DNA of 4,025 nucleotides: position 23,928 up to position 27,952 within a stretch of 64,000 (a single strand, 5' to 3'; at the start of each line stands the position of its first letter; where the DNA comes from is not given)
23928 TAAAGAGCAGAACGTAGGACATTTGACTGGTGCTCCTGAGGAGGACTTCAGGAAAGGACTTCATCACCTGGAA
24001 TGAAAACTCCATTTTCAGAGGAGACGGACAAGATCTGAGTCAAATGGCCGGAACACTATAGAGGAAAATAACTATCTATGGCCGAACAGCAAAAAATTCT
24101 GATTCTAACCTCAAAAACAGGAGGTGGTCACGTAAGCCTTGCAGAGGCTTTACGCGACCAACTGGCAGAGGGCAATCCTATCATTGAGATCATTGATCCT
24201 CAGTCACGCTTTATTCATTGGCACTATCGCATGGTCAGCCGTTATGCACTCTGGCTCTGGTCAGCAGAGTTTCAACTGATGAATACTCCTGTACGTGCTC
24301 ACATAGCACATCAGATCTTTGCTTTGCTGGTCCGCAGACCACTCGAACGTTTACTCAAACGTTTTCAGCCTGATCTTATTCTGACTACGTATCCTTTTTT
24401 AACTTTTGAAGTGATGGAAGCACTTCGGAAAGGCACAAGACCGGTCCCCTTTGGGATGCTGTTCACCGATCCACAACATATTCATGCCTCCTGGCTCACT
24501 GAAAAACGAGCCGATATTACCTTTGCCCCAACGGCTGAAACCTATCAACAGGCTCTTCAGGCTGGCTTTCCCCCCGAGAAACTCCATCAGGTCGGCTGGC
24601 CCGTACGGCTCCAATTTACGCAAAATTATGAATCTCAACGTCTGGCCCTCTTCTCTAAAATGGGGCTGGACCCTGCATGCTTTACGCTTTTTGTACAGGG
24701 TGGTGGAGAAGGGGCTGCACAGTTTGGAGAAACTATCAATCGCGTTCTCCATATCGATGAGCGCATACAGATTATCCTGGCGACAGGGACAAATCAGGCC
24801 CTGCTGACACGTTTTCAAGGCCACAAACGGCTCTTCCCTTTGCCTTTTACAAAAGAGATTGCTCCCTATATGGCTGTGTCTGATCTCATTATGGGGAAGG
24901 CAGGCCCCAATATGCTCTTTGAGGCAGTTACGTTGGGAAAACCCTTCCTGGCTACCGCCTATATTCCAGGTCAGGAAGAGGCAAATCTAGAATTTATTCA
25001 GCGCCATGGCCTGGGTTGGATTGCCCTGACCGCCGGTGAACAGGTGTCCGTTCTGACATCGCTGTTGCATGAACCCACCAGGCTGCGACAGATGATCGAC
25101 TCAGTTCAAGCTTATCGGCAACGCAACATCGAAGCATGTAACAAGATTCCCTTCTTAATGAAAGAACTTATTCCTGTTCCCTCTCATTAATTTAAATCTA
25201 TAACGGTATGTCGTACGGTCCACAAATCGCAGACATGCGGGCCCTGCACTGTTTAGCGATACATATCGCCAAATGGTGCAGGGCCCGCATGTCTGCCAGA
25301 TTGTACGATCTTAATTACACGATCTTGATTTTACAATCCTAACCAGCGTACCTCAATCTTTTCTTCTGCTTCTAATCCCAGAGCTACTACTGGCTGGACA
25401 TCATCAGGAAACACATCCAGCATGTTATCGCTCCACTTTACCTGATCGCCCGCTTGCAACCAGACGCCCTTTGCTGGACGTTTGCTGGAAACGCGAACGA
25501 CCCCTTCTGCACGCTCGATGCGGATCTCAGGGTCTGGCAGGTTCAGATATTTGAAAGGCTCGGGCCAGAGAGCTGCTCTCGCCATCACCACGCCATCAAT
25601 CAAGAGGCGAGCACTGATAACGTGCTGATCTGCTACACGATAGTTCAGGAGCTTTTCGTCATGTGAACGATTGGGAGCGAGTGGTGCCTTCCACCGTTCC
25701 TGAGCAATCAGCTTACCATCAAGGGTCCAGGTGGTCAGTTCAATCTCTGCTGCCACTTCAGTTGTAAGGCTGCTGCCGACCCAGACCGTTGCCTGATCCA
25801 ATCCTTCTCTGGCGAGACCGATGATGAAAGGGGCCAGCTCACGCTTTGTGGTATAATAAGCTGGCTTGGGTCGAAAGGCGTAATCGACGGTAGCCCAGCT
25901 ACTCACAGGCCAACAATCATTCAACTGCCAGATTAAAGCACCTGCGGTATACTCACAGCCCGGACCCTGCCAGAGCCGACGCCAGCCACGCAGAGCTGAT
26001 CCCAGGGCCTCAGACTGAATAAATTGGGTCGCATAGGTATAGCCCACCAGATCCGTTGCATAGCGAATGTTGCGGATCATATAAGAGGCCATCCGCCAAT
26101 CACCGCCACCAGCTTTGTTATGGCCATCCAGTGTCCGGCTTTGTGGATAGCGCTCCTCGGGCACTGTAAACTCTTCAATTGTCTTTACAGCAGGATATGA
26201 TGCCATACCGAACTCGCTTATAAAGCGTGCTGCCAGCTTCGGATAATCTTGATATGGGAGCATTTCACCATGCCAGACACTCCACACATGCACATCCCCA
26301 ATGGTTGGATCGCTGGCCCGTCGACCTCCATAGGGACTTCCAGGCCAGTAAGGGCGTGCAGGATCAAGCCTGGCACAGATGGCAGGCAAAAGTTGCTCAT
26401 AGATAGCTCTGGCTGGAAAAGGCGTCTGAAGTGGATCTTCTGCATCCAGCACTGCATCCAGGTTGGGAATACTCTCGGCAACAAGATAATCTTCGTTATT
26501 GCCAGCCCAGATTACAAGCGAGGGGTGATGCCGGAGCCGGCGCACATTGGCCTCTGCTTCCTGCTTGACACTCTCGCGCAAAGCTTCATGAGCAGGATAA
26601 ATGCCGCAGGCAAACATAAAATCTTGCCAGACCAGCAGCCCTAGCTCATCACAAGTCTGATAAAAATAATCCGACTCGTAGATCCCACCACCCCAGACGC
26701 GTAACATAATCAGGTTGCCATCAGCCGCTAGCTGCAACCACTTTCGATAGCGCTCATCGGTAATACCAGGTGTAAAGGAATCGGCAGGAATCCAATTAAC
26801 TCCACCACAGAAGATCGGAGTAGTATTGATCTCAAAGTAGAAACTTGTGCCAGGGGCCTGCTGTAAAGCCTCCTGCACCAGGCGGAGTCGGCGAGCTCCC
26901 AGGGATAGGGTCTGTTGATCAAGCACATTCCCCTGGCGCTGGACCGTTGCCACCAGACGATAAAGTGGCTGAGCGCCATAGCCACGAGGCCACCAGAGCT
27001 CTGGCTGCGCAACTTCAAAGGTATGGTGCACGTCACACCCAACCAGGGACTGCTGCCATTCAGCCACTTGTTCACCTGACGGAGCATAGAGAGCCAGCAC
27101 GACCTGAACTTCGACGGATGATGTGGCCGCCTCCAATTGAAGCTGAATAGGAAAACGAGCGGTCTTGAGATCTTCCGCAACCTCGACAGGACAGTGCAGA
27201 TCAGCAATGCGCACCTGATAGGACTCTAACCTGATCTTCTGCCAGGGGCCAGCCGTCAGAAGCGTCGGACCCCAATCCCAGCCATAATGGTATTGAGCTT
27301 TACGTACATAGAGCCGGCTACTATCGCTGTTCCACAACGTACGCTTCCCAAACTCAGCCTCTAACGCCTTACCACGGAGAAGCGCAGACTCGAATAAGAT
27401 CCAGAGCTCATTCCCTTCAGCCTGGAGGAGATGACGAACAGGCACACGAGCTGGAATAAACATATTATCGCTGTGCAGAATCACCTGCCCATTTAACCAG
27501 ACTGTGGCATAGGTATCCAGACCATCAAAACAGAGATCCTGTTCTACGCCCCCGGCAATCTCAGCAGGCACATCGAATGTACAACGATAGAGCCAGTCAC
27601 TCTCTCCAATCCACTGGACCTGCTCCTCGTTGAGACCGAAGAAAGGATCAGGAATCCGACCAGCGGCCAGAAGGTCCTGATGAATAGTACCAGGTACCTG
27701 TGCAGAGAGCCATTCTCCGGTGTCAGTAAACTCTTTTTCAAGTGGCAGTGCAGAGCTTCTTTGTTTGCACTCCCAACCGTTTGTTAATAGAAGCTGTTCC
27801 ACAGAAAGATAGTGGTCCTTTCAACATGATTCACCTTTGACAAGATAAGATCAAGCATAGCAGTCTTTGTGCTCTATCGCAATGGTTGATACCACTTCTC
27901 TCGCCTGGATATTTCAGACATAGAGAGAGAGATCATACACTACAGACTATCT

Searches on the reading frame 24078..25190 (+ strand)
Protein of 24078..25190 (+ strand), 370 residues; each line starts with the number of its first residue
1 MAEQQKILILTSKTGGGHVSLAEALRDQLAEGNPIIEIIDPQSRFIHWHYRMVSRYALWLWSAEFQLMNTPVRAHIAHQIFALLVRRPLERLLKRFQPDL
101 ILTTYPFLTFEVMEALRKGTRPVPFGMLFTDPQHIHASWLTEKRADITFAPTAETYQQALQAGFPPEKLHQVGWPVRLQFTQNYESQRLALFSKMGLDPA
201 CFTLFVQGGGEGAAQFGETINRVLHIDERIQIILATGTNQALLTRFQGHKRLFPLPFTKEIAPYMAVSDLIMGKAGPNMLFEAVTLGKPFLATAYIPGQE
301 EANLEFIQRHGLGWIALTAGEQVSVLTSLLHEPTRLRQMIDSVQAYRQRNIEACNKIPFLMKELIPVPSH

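Call 76: search_protein_families(library=pfam, proteins=[window:24078-25190:+], max_evalue=0.00001)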
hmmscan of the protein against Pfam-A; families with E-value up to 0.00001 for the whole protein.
window:24078-25190:+ (370 aa): 2 families
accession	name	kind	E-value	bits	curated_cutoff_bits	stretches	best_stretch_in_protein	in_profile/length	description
PF06925.17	MGDG_synth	-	1.7e-13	51.4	25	1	44-176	38-169/169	Monogalactosyldiacylglycerol (MGDG) synthase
PF04101.22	Glyco_tran_28_C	-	6.5e-11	43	22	1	203-315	1-122/166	Glycosyltransferase family 28 C-terminal domain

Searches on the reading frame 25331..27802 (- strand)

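Call 76: search_protein_families(library=pfam, proteins=[window:25331-27802:-], max_evalue=0.00001)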
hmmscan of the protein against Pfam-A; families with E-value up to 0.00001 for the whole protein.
window:25331-27802:- (823 aa): 4 families
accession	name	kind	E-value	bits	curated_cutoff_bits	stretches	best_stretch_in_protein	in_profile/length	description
PF22666.2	Glyco_hydro_2_N2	-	2.8e-61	206.9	27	1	24-188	10-167/167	Glycosyl hydrolase 2 galactose-binding domain-like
PF00703.27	Glyco_hydro_2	-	1.8e-13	51.7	23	1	197-304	1-109/109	Glycosyl hydrolases family 2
PF17786.7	Mannosidase_ig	-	6.2e-11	43.1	23.4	1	670-752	2-91/91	Mannosidase Ig/CBM-like domain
PF17753.7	Ig_mannosidase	-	2.1e-07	30.9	22.6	1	755-801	1-52/81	Ig-fold domain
